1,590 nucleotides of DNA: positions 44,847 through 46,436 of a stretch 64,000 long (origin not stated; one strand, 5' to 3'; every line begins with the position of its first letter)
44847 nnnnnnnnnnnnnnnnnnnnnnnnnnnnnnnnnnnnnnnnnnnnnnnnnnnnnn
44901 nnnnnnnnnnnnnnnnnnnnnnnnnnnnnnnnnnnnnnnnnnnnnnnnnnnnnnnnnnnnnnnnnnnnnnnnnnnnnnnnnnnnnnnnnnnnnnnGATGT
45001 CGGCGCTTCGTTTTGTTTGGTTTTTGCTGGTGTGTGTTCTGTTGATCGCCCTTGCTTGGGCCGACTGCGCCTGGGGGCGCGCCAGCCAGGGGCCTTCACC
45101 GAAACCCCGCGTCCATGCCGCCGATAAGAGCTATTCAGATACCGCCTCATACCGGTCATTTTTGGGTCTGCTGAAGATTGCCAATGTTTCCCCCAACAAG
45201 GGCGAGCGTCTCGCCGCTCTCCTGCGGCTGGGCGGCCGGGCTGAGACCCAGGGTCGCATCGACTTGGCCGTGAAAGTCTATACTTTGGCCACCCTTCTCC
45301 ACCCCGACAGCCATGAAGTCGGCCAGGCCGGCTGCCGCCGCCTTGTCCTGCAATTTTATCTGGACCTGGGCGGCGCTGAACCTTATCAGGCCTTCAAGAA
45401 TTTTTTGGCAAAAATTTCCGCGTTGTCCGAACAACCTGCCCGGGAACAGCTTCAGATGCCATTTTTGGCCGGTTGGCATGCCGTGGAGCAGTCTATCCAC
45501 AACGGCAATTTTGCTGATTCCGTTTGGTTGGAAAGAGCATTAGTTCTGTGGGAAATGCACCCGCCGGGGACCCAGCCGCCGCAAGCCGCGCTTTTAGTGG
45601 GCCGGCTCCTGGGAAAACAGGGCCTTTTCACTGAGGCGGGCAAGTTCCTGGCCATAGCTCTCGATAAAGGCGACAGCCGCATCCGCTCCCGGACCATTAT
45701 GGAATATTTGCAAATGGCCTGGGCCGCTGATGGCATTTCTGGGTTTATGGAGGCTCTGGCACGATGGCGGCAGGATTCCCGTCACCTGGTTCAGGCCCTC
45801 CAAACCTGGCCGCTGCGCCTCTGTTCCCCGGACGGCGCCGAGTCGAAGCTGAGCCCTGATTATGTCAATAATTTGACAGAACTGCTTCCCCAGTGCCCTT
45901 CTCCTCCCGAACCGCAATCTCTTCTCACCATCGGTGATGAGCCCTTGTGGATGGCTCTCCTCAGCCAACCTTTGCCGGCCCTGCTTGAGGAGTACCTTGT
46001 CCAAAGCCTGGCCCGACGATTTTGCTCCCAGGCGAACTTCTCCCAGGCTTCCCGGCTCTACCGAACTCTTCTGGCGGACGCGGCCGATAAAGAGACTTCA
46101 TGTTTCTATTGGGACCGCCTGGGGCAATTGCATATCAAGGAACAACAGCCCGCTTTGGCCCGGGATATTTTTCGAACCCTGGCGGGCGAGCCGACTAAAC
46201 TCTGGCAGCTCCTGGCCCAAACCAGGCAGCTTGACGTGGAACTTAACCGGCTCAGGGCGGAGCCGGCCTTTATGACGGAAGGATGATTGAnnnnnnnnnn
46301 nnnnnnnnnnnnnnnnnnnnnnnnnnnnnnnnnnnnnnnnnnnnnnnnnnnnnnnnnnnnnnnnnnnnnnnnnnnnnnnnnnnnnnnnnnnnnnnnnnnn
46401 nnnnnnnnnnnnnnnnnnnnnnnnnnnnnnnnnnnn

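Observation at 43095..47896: Two-tier sigma-54 cascade upstream of the flagellar genes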

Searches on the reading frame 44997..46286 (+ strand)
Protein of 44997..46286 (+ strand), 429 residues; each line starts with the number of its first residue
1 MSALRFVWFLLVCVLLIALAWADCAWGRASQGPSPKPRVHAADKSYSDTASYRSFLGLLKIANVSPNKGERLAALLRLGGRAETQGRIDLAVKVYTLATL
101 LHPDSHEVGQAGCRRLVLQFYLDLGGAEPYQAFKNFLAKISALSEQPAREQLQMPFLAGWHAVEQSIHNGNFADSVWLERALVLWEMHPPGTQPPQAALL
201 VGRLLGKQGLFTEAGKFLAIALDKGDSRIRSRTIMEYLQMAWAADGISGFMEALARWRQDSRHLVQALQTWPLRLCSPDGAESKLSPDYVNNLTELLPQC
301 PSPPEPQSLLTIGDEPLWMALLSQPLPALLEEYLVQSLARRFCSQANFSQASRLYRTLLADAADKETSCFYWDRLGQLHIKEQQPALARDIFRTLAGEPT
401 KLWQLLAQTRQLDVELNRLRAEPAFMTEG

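Call 3: search_protein_families(library=pfam, proteins=[window:44997-46286:+])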
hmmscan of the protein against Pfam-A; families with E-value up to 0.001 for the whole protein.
window:44997-46286:+ (429 aa): 1 family
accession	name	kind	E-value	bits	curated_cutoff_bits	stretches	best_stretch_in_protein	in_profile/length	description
PF13428.12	TPR_14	-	8.3e-05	23.3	23.5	0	73-108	2-37/44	Tetratricopeptide repeat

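Call 9: find_homologous_proteins(query=window:44997-46283:+)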
Query window:44997-46283:+ (429 aa): 11 proteins with E <= 0.001 among 8000 candidates.
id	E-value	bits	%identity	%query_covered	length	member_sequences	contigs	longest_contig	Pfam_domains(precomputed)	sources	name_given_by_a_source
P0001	1.0e-287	972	100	100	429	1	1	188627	-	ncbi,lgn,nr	ncbi:MAG: hypothetical protein QME75_01650 [Deltaproteobacteria bacterium]|nr:hypothetical protein [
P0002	1.4e-180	619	66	99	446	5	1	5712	-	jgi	jgi:tetratricopeptide (TPR) repeat protein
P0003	1.4e-174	599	67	95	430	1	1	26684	PF13428.13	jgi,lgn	jgi:tetratricopeptide (TPR) repeat protein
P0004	4.7e-131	456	53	97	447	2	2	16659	PF13432.13,PF13428.13,PF07719.24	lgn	-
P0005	7.1e-109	383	46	99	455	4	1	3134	PF13432.13,PF13428.13,PF13181.13,PF07719.24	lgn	-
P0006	3.9e-105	370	45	98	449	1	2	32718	PF13428.13,PF07719.24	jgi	jgi:tetratricopeptide (TPR) repeat protein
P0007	7.7e-101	356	45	97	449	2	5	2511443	-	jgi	jgi:tetratricopeptide (TPR) repeat protein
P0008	6.9e-99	350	49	86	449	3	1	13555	PF07719.24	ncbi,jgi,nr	ncbi:MAG: hypothetical protein JRI59_01620 [Deltaproteobacteria bacterium]|nr:hypothetical protein [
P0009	5.8e-95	337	44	97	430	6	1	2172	PF13428.13,PF07719.24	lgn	-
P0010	1.0e-92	329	43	98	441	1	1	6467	-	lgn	-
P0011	6.1e-87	310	41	98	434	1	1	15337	PF13424.13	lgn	-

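Call 10: find_encoding_contigs(protein=P0003, flank=8000, max_places=2)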
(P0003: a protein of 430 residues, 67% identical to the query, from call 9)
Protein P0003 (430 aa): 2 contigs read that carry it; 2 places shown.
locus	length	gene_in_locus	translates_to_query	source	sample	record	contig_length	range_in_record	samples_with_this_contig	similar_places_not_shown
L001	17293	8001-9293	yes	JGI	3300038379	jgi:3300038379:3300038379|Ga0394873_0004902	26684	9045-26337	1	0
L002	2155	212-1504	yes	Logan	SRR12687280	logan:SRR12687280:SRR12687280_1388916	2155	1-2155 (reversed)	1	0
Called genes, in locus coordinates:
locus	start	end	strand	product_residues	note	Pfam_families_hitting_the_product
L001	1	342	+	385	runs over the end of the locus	PF02912:Phe_tRNA-synt_N, PF01409:tRNA-synt_2d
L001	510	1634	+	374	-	-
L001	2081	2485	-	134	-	PF12092:DUF3568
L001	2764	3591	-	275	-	PF00730:HhH-GPD, PF00633:HHH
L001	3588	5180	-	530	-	PF03023:MurJ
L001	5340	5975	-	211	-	-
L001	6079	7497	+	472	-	PF00072:Response_reg, PF00158:Sigma54_activat, PF14532:Sigma54_activ_2, PF00004:AAA (weak), PF07728:AAA_5, PF25601:AAA_lid_14, PF02954:HTH_8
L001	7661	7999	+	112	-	-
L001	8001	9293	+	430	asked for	PF13428:TPR_14 (faint)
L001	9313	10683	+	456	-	PF00158:Sigma54_activat, PF14532:Sigma54_activ_2, PF07728:AAA_5 (weak), PF25601:AAA_lid_14, PF02954:HTH_8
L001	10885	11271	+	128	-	-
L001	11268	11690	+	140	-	PF00460:Flg_bb_rod, PF06429:Flg_bbr_C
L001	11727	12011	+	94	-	PF02049:FliE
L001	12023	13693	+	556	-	PF01514:YscJ_FliF, PF08345:YscJ_FliF_C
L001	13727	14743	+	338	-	PF03448:MgtE_N (faint), PF14842:FliG_N, PF14841:FliG_M, PF01706:FliG_C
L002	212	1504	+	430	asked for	PF13428:TPR_14 (faint)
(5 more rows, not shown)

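Call 11: find_encoding_contigs(protein=P0004, flank=8000, max_places=2)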
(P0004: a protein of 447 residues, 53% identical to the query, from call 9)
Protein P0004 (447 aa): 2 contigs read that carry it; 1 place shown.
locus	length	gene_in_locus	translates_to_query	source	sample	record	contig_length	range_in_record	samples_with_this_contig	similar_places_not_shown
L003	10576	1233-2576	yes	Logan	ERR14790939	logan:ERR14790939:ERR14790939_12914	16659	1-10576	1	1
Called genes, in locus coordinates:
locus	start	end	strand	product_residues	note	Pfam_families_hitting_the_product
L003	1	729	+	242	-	?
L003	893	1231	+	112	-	-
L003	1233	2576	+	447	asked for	PF07719:TPR_2 (faint), PF13428:TPR_14 (faint), PF13432:TPR_16 (faint)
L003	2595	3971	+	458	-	PF00158:Sigma54_activat, PF14532:Sigma54_activ_2, PF01078:Mg_chelatase (faint), PF07724:AAA_2 (weak), PF07726:AAA_3 (faint), PF07728:AAA_5, PF25601:AAA_lid_14, PF02954:HTH_8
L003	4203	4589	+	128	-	PF00460:Flg_bb_rod (weak)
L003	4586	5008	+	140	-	PF00460:Flg_bb_rod, PF06429:Flg_bbr_C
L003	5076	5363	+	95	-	PF02049:FliE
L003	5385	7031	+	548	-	PF01514:YscJ_FliF, PF08345:YscJ_FliF_C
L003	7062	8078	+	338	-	PF03448:MgtE_N (faint), PF14842:FliG_N, PF14841:FliG_M, PF01706:FliG_C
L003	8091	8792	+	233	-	PF02108:FliH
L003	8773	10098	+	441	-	PF00006:ATP-synt_ab, PF18269:T3SS_ATPase_C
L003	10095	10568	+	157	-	PF02050:FliJ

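Call 12: find_encoding_contigs(protein=P0006, flank=8000, max_places=2)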
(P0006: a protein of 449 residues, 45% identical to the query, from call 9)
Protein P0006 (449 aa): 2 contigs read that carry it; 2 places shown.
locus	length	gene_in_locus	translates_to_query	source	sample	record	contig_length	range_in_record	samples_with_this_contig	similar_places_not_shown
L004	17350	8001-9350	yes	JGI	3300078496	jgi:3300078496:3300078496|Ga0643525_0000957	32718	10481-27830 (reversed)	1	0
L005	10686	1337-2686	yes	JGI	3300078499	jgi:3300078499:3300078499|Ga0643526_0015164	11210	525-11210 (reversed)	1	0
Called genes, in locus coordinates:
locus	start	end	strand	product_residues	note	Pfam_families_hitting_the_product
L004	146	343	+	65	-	PF01632:Ribosomal_L35p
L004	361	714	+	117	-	PF00453:Ribosomal_L20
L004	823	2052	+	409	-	PF02912:Phe_tRNA-synt_N, PF01409:tRNA-synt_2d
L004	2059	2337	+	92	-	PF13560:HTH_31, PF12844:HTH_19 (weak), PF01381:HTH_3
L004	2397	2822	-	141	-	PF12092:DUF3568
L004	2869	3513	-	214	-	PF00730:HhH-GPD, PF00633:HHH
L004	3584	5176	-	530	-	PF03023:MurJ, PF13440:Polysacc_synt_3 (weak)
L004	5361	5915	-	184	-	-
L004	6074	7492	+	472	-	PF00072:Response_reg, PF00158:Sigma54_activat, PF14532:Sigma54_activ_2, PF07728:AAA_5, PF25601:AAA_lid_14, PF02954:HTH_8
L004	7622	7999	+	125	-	-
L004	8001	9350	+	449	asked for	PF07719:TPR_2 (faint), PF13428:TPR_14 (faint)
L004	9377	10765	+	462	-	PF00158:Sigma54_activat, PF14532:Sigma54_activ_2, PF07728:AAA_5 (weak), PF25601:AAA_lid_14, PF02954:HTH_8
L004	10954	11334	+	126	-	PF00460:Flg_bb_rod (faint)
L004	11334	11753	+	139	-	PF00460:Flg_bb_rod, PF06429:Flg_bbr_C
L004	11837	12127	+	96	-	PF02049:FliE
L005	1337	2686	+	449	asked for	PF07719:TPR_2 (faint), PF13428:TPR_14 (faint)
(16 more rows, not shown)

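Call 13: find_encoding_contigs(protein=P0007, flank=8000, max_places=2)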
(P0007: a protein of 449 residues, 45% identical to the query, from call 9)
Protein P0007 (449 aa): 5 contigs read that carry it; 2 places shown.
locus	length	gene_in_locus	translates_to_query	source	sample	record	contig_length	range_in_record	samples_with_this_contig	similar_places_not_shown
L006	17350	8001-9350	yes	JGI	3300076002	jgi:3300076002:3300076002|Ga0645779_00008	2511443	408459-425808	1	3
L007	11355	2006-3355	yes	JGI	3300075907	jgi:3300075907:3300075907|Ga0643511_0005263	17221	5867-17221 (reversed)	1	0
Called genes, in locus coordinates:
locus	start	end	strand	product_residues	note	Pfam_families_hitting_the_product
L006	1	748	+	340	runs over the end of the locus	PF02912:Phe_tRNA-synt_N, PF01409:tRNA-synt_2d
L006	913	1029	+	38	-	PF01381:HTH_3 (weak)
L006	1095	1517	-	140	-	PF12092:DUF3568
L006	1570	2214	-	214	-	PF00730:HhH-GPD, PF00633:HHH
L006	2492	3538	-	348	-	PF13384:HTH_23 (weak), PF13518:HTH_28, PF13551:HTH_29, PF13565:HTH_32, PF13358:DDE_3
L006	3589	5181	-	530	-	PF03023:MurJ, PF13440:Polysacc_synt_3 (weak)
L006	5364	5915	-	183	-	-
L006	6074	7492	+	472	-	PF00072:Response_reg, PF00158:Sigma54_activat, PF14532:Sigma54_activ_2, PF07728:AAA_5, PF25601:AAA_lid_14, PF02954:HTH_8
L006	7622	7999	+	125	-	-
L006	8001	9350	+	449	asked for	-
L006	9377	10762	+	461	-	PF00158:Sigma54_activat, PF14532:Sigma54_activ_2, PF07724:AAA_2 (faint), PF07728:AAA_5 (weak), PF25601:AAA_lid_14, PF02954:HTH_8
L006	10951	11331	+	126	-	PF00460:Flg_bb_rod (faint)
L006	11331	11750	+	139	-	PF00460:Flg_bb_rod, PF06429:Flg_bbr_C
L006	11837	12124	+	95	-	PF02049:FliE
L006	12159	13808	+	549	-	PF01514:YscJ_FliF, PF08345:YscJ_FliF_C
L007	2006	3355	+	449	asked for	-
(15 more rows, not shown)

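Call 14: find_encoding_contigs(protein=P0008, flank=8000, max_places=1)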
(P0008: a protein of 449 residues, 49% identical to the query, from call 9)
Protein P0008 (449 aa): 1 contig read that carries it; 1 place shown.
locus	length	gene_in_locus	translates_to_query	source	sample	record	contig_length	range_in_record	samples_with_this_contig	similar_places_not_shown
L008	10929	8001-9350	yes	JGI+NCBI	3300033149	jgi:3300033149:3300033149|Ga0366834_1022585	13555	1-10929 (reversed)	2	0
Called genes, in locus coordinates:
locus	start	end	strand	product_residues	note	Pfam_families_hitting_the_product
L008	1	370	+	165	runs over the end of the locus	PF05198:IF3_N, PF00707:IF3_C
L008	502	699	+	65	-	PF01632:Ribosomal_L35p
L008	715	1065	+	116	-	PF00453:Ribosomal_L20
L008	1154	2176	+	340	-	PF02912:Phe_tRNA-synt_N, PF01409:tRNA-synt_2d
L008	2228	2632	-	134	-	PF12092:DUF3568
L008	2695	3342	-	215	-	PF00730:HhH-GPD, PF00633:HHH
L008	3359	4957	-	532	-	PF03023:MurJ, PF13440:Polysacc_synt_3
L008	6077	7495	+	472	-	PF00072:Response_reg, PF00158:Sigma54_activat, PF14532:Sigma54_activ_2, PF00004:AAA (weak), PF07728:AAA_5, PF25601:AAA_lid_14, PF02954:HTH_8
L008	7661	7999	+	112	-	-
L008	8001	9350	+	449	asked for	PF07719:TPR_2 (faint)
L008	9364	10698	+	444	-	PF14532:Sigma54_activ_2, PF00158:Sigma54_activat, PF25601:AAA_lid_14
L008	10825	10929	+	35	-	?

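Call 15: find_encoding_contigs(protein=P0011, flank=8000, max_places=1)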
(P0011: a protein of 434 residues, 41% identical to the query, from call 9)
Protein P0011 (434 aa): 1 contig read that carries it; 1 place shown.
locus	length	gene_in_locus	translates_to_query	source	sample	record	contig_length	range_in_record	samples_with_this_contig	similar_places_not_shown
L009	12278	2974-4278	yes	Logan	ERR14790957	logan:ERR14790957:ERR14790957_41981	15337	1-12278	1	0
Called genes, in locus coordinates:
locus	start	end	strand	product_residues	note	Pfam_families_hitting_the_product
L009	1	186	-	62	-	?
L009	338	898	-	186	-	-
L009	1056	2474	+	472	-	PF00072:Response_reg, PF00158:Sigma54_activat, PF14532:Sigma54_activ_2, PF07728:AAA_5, PF25601:AAA_lid_14, PF02954:HTH_8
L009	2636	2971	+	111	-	-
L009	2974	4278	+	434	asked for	PF13424:TPR_12 (faint)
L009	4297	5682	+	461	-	PF00158:Sigma54_activat, PF14532:Sigma54_activ_2, PF01078:Mg_chelatase (faint), PF07724:AAA_2 (weak), PF07726:AAA_3 (weak), PF07728:AAA_5, PF25601:AAA_lid_14, PF02954:HTH_8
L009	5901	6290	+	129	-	PF00460:Flg_bb_rod (weak)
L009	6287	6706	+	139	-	PF00460:Flg_bb_rod, PF06429:Flg_bbr_C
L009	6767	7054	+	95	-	PF02049:FliE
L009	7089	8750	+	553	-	PF01514:YscJ_FliF, PF08345:YscJ_FliF_C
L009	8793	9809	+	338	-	PF03448:MgtE_N (faint), PF14842:FliG_N, PF14841:FliG_M, PF01706:FliG_C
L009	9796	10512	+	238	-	PF02108:FliH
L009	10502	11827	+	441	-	PF00006:ATP-synt_ab, PF18269:T3SS_ATPase_C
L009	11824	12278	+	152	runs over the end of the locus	PF02050:FliJ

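Call 16: find_encoding_contigs(protein=P0010, flank=8000, max_places=1)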
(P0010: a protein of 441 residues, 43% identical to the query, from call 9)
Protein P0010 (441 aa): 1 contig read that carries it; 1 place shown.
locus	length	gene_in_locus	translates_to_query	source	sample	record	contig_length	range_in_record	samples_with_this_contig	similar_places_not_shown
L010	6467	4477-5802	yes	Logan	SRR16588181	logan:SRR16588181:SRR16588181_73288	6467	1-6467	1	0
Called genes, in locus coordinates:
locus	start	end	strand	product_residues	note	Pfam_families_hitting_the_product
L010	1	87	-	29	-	?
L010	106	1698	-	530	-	PF03023:MurJ, PF13440:Polysacc_synt_3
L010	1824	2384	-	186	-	-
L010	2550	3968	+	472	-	PF00072:Response_reg, PF00158:Sigma54_activat, PF14532:Sigma54_activ_2, PF07728:AAA_5, PF25601:AAA_lid_14, PF02954:HTH_8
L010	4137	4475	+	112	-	-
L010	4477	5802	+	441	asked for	-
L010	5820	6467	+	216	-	?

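Call 17: find_encoding_contigs(protein=P0002, flank=8000, max_places=1)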
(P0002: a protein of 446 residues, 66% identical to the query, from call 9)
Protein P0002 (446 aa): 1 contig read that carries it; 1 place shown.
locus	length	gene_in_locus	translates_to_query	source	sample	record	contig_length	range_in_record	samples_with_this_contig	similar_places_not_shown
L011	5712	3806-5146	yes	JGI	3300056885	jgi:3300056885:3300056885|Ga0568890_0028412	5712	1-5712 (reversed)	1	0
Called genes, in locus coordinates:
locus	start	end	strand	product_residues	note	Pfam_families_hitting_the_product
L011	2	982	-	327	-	?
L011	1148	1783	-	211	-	-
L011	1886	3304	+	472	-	PF00072:Response_reg, PF00158:Sigma54_activat, PF14532:Sigma54_activ_2, PF00004:AAA (weak), PF07728:AAA_5, PF25601:AAA_lid_14, PF02954:HTH_8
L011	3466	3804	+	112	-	-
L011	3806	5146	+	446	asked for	-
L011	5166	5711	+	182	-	?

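Call 22: search_protein_families(library=ncbifam, proteins=[window:44997-46286:+], max_evalue=0.01)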
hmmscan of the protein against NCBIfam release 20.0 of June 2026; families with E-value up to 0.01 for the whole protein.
window:44997-46286:+ (429 aa): 0 families

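Call 25: find_related_loci(query=A1, collection=genome_contigs, flank=10000)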
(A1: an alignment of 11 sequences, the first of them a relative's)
Query A1 (429 aa) in genome_contigs; peptide patterns used: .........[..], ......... (x = any residue, [..] = any of these).
15 stretches matched a pattern; 1 encode a relative of the query (tblastn E <= 1e-3); 1 distinct loci.
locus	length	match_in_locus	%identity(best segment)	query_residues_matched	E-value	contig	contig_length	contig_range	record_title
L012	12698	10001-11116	49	55-425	3e-105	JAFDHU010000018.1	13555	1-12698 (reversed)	MAG: Deltaproteobacteria bacterium isolate Meg22_1214_Bin_315 Meg22_1214_Bin_315_scaffold_22584, whole genome shotgun se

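Call 67: predict_structure(alignment_id=A1)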
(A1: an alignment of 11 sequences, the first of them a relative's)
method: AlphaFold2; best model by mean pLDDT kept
length: 429 residues; sequences in the alignment: 11
mean_pLDDT: 79.4   pTM: 0.66
mean pLDDT of the five models: 79.4, 77.1, 75.9, 76.0, 73.4
residues with pLDDT >= 90: 127; 70-90: 219; 50-70: 34; < 50: 49
segments of 3 or more residues with pLDDT < 50: 21-49, 279-285, 296-307
pLDDT, mean of each block of 10 residues (from residue 1): 72 70 45 36 41 79 87 93 91 94 86 93 90 95 84 93 89 85 92 92 91 92 91 92 87 83 87 71 48 47 41 74 83 80 79 83 77 86 86 87 87 87 64
secondary structure, 60 per line:
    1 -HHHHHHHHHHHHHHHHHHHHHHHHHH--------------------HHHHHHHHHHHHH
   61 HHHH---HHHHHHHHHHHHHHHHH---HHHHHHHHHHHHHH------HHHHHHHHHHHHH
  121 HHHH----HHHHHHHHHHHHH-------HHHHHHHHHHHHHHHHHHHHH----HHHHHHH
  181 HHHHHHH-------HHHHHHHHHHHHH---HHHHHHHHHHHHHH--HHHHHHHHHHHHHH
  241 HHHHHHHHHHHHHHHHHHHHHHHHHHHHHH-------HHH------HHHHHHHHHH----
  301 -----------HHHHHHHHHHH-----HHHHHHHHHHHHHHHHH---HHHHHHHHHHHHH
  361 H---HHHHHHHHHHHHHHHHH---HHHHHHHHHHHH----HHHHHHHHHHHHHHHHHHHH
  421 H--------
elements in order: H2-27 H48-64 H68-84 H88-101 H108-124 H129-141 H149-169 H174-187 H195-207 H211-224 H227-270 H287-296 H312-322 H328-344 H348-361 H365-381 H385-396 H401-421

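Call 69: fold_search(model_id=the predicted structure, library=pdb)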
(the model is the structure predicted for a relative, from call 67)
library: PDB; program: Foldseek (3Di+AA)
matches with E <= 10: 1360; with E <= 0.001: 8
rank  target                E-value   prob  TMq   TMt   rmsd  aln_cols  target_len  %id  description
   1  8c6j_S                3.0e-04  1.00  0.20  0.14  26.2       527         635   10  Human spliceosomal PM5 C* complex (released 2023-07-12)
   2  5dse_C                3.8e-04  1.00  0.30  0.20  18.6       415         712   14  Crystal Structure of the TTC7B/Hyccin Complex (released 2015-12-02)
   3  9hvq_Q                3.8e-04  1.00  0.24  0.14  19.0       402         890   14  Structure of the transcribing Pol II-DSIF-PAF-SPT6-RECQL5 complex (released 2025-07-16)
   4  8xi2_J                5.1e-04  1.00  0.19  0.15  24.4       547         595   13  Cryo-EM structure of the Chlamydomonas C* complex (released 2024-10-09)
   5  5dse_A                5.5e-04  1.00  0.29  0.24  18.7       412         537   14  Crystal Structure of the TTC7B/Hyccin Complex (released 2015-12-02)
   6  8chy                  7.1e-04  1.00  0.29  0.41  10.7       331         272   17  Crystal structure of an 8-repeat consensus TPR superhelix with Zinc. (released 2024-02-21)
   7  9qhb                  8.4e-04  1.00  0.28  0.40  10.8       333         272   15  Crystal structure of 16-repeat CTPR protein with eliminated coordination sites (released 2025-10-22)
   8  8ro0_J                9.9e-04  1.00  0.23  0.19  17.3       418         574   11  Structure of the C. elegans Intron Lariat Spliceosome primed for disassembly (ILS') (released 2024-08-07)
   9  7y4i_A                1.1e-03  1.00  0.33  0.20  18.2       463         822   12  Crystal structure of SPINDLY in complex with GDP (released 2022-12-07)
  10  8gl8_I                1.4e-03  1.00  0.34  0.25  13.3       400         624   11  The Type 9 Secretion System Extended Translocon - SprA-PorV-PPI-RemZ-SkpA-SprE complex (released 2024-01-31)
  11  7ntf_A                1.4e-03  1.00  0.24  0.14  15.2       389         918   15  Cryo-EM structure of unliganded O-GlcNAc transferase (released 2021-11-17)
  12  8jal_B                1.4e-03  1.00  0.24  0.19  19.2       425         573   13  Structure of CRL2APPBP2 bound with RxxGP degron (dimer) (released 2023-10-18)
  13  7t7t_B                1.4e-03  1.00  0.19  0.19  20.4       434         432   12  Structure of TSK/BRU1 bound to histone H3.1 (released 2022-03-30)
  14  3sf4_B                1.5e-03  1.00  0.19  0.22  16.6       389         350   12  Crystal structure of the complex between the conserved cell polarity proteins Inscuteable and LGN (released 2011-11-23)
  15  8jal_A                1.6e-03  1.00  0.24  0.20  19.0       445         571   13  Structure of CRL2APPBP2 bound with RxxGP degron (dimer) (released 2023-10-18)
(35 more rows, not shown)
